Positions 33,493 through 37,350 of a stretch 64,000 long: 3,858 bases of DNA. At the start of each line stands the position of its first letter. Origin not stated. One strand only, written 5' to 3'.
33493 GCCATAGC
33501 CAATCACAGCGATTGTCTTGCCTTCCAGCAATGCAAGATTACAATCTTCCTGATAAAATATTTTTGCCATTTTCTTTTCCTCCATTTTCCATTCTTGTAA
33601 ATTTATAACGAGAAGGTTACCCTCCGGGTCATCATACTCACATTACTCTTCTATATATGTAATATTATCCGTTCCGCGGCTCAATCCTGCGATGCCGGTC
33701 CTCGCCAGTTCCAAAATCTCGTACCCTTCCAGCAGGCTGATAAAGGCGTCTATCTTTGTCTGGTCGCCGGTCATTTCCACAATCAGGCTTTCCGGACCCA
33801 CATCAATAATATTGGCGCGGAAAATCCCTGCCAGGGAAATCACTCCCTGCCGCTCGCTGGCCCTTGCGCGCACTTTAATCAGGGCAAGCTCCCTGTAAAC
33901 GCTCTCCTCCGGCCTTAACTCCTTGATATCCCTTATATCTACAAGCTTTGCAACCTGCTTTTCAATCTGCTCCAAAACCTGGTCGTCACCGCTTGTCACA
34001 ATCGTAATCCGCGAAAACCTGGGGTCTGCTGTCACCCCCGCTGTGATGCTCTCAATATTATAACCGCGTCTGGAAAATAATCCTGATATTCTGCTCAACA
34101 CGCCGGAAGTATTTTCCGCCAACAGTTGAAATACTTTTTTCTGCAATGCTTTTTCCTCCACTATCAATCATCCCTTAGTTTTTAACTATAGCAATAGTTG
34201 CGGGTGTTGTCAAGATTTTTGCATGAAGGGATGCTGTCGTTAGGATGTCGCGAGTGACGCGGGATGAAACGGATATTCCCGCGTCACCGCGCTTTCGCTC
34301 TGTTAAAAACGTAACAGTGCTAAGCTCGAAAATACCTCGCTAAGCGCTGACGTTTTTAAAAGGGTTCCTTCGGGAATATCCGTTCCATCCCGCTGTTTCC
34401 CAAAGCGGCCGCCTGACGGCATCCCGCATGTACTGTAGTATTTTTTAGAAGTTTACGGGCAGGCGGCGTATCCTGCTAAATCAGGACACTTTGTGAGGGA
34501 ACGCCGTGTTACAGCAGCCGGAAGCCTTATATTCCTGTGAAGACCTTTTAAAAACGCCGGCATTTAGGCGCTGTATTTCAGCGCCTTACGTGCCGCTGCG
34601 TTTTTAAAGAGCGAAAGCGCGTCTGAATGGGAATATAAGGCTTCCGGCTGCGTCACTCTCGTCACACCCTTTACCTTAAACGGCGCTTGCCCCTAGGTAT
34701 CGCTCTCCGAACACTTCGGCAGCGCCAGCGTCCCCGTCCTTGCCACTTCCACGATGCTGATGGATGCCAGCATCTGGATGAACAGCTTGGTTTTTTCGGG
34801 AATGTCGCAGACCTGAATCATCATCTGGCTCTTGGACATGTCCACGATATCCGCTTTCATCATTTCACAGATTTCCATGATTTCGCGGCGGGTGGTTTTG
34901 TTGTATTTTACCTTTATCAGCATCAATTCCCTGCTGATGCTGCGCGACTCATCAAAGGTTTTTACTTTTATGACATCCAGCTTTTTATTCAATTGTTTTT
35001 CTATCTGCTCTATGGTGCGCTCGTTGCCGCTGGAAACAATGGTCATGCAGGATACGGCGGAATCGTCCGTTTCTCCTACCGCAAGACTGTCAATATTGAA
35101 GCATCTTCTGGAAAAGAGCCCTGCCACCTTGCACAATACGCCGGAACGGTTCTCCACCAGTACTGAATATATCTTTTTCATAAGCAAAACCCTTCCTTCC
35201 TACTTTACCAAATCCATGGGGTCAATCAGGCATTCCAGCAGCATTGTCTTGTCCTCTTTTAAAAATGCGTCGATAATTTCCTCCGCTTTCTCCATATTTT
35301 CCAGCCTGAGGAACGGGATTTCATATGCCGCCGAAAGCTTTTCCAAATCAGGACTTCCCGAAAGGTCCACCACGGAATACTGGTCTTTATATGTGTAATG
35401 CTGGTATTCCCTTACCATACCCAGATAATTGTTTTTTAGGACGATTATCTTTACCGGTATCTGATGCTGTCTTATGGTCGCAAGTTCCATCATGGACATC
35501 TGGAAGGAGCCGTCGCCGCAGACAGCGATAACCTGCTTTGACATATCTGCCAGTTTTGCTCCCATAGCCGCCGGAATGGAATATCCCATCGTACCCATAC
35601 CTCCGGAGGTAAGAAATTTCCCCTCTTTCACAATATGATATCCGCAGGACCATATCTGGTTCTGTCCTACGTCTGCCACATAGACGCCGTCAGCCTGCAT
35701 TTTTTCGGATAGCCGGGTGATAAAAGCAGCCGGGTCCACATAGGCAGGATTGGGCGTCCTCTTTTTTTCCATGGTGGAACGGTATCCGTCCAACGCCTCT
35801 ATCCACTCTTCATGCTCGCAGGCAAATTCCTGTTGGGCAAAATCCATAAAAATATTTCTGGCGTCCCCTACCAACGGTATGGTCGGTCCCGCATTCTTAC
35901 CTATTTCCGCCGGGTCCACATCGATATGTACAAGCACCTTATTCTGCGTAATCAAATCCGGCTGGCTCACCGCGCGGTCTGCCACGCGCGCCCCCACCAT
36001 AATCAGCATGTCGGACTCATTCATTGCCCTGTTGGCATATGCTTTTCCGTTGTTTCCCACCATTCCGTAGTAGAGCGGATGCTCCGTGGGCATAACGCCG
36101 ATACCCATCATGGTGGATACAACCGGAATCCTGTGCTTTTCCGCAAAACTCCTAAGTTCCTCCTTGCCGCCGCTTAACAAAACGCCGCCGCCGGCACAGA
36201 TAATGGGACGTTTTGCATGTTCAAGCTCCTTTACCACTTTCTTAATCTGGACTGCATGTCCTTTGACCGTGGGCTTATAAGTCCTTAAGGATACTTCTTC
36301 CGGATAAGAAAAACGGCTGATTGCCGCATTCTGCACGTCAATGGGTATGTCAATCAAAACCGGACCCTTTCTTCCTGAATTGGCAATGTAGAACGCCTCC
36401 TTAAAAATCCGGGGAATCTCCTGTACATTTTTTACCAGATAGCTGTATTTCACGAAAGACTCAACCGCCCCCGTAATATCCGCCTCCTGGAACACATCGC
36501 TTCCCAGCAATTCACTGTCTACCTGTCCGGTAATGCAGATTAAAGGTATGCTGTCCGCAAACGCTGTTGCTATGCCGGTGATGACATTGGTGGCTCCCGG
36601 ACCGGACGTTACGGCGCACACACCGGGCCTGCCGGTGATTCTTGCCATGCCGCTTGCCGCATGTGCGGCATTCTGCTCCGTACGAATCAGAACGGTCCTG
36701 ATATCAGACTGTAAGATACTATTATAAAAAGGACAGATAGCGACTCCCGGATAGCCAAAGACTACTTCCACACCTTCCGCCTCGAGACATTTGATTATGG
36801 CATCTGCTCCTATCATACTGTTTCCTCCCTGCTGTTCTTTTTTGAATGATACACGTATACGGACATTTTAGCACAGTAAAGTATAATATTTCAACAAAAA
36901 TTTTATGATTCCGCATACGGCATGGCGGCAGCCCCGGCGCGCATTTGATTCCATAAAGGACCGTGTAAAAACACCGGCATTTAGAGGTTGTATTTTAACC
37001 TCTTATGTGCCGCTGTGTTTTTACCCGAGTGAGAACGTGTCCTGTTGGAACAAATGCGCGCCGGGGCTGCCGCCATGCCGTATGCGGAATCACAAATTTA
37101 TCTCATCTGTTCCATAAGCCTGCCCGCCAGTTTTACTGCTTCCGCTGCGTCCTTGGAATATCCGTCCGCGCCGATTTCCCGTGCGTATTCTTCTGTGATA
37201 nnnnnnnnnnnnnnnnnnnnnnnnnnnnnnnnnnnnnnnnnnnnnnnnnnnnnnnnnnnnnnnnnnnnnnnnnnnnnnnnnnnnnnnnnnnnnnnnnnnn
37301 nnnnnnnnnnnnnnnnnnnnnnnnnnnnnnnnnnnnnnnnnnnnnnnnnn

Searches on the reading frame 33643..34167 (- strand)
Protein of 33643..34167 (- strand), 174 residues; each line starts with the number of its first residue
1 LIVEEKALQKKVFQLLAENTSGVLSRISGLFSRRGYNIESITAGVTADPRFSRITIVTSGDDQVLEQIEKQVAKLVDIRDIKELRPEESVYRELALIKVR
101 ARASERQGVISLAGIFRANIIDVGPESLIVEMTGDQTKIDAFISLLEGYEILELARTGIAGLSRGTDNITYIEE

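Call 23: search_protein_families(library=pfam, proteins=[window:33643-34167:-])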
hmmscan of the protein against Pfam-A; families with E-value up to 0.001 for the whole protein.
window:33643-34167:- (174 aa): 4 families
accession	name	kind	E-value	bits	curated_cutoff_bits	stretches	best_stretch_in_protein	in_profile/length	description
PF10369.15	ALS_ss_C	-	1.8e-29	102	23.2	1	92-165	1-74/74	Small subunit of acetolactate synthase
PF22629.2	ACT_AHAS_ss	-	5e-23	81.5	27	1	13-78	1-65/67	AHAS small subunit-like ACT domain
PF13710.12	ACT_5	-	6.1e-14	52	27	1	20-81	2-62/62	ACT domain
PF01842.31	ACT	-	7.1e-13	48.5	27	1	14-76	4-65/66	ACT domain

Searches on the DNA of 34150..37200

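Call 9: search_rna_families(source=window, start=34150, end=37200, threshold=evalue, max_evalue=10, show_alignments=2)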
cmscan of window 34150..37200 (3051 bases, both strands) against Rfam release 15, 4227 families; matches with E-value up to 10: 2.
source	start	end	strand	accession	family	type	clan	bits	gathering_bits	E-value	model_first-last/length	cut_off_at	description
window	36937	37061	+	RF03370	mir-2566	Gene; miRNA;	-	19.8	86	3.3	1-83/83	no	mir-2566 microRNA precursor family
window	34709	34828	+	RF03016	RT-12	Gene; sRNA;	-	17.8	44.2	8.3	1-117/117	no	RT-12 RNA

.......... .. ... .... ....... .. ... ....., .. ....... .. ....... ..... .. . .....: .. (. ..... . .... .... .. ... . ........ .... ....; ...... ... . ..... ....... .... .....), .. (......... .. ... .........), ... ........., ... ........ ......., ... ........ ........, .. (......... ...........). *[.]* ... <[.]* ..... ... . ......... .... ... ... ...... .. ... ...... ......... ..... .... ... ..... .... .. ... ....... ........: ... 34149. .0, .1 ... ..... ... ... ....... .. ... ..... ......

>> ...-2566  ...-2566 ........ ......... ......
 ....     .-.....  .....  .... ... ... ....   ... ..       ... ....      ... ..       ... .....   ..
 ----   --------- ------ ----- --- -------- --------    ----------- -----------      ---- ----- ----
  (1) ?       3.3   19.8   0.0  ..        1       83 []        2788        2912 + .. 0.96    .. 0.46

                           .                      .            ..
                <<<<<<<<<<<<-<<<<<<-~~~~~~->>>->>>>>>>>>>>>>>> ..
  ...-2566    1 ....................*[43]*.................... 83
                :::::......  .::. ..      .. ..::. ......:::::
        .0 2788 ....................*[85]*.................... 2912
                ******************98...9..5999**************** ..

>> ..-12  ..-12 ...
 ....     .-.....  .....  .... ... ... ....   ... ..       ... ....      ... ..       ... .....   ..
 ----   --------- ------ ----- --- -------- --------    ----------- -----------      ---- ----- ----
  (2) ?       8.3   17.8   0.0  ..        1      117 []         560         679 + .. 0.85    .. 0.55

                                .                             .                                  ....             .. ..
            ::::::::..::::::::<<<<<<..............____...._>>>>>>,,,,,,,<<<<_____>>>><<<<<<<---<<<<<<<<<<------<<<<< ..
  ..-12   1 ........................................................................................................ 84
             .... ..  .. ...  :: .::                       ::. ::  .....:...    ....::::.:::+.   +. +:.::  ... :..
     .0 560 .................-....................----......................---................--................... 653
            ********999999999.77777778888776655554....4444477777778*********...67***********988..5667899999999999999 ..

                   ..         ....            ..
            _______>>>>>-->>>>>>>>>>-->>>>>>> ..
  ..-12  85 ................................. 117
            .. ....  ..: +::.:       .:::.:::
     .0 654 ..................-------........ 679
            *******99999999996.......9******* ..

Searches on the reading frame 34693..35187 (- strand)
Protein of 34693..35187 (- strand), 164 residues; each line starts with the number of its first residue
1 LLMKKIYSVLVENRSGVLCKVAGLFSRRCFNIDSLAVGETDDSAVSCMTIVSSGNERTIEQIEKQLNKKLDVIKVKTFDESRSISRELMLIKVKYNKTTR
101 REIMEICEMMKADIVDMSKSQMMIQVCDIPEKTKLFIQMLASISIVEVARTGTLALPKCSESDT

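Call 23: search_protein_families(library=pfam, proteins=[window:34693-35187:-])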
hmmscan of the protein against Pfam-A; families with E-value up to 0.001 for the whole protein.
window:34693-35187:- (164 aa): 4 families
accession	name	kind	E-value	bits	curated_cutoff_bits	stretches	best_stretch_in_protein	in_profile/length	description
PF10369.15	ALS_ss_C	-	2.6e-24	85.5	23.2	1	86-158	1-73/74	Small subunit of acetolactate synthase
PF22629.2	ACT_AHAS_ss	-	3.3e-21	75.7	27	1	8-74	2-67/67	AHAS small subunit-like ACT domain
PF13710.12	ACT_5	-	2.4e-12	46.9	27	1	13-75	1-62/62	ACT domain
PF01842.31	ACT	-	4.9e-10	39.4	27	1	9-69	5-64/66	ACT domain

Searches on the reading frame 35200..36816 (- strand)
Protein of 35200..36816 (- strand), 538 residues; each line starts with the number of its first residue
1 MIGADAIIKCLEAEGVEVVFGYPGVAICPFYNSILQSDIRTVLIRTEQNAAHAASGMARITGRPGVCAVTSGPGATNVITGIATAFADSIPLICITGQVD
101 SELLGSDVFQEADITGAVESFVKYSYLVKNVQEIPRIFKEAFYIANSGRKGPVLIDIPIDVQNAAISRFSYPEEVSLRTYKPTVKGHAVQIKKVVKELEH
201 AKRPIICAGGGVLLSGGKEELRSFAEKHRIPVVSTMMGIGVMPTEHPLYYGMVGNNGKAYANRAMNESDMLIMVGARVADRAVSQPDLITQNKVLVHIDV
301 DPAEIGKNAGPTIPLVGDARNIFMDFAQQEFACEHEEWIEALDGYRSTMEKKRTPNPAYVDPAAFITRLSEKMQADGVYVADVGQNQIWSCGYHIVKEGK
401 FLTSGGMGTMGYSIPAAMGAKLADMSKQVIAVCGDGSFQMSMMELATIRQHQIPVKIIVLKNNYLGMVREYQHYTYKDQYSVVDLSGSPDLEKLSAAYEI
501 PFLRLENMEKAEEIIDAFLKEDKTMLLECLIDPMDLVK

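Call 23: search_protein_families(library=pfam, proteins=[window:35200-36816:-])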
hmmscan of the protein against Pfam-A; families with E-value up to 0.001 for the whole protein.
window:35200-36816:- (538 aa): 3 families
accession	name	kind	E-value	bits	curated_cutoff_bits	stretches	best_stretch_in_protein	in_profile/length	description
PF02775.26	TPP_enzyme_C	-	8.1e-44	149.5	21.9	1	382-529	1-151/151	Thiamine pyrophosphate enzyme, C-terminal TPP binding domain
PF00205.28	TPP_enzyme_M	-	1.7e-42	144.8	30.4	1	191-322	1-133/137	Thiamine pyrophosphate enzyme, central domain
PF02776.23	TPP_enzyme_N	-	9e-40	135.6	26.8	1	2-115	2-117/119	Thiamine pyrophosphate enzyme, N-terminal TPP binding domain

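Call 48: find_encoding_contigs(protein=window:35200-36816:-, flank=1500, max_places=10)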
Protein window:35200-36816:- (538 aa): 10 contigs read that carry it; 2 places shown.
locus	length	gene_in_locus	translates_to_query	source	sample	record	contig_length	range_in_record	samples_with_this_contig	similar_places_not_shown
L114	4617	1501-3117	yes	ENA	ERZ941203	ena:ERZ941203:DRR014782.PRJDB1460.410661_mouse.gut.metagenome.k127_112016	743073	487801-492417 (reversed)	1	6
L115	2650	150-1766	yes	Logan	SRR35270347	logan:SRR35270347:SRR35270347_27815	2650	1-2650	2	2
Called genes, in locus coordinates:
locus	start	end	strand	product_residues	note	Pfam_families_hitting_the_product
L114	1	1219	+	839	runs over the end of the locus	PF02574:S-methyl_trans, PF00809:Pterin_bind, PF02607:B12-binding_2, PF02310:B12-binding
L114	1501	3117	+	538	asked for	PF02776:TPP_enzyme_N, PF00205:TPP_enzyme_M, PF02775:TPP_enzyme_C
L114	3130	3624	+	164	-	PF01842:ACT, PF22629:ACT_AHAS_ss, PF13710:ACT_5, PF10369:ALS_ss_C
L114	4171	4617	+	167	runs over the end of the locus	PF01842:ACT, PF22629:ACT_AHAS_ss, PF13710:ACT_5, PF10369:ALS_ss_C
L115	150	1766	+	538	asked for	PF02776:TPP_enzyme_N, PF00205:TPP_enzyme_M, PF02775:TPP_enzyme_C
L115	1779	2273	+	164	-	PF01842:ACT, PF22629:ACT_AHAS_ss, PF13710:ACT_5, PF10369:ALS_ss_C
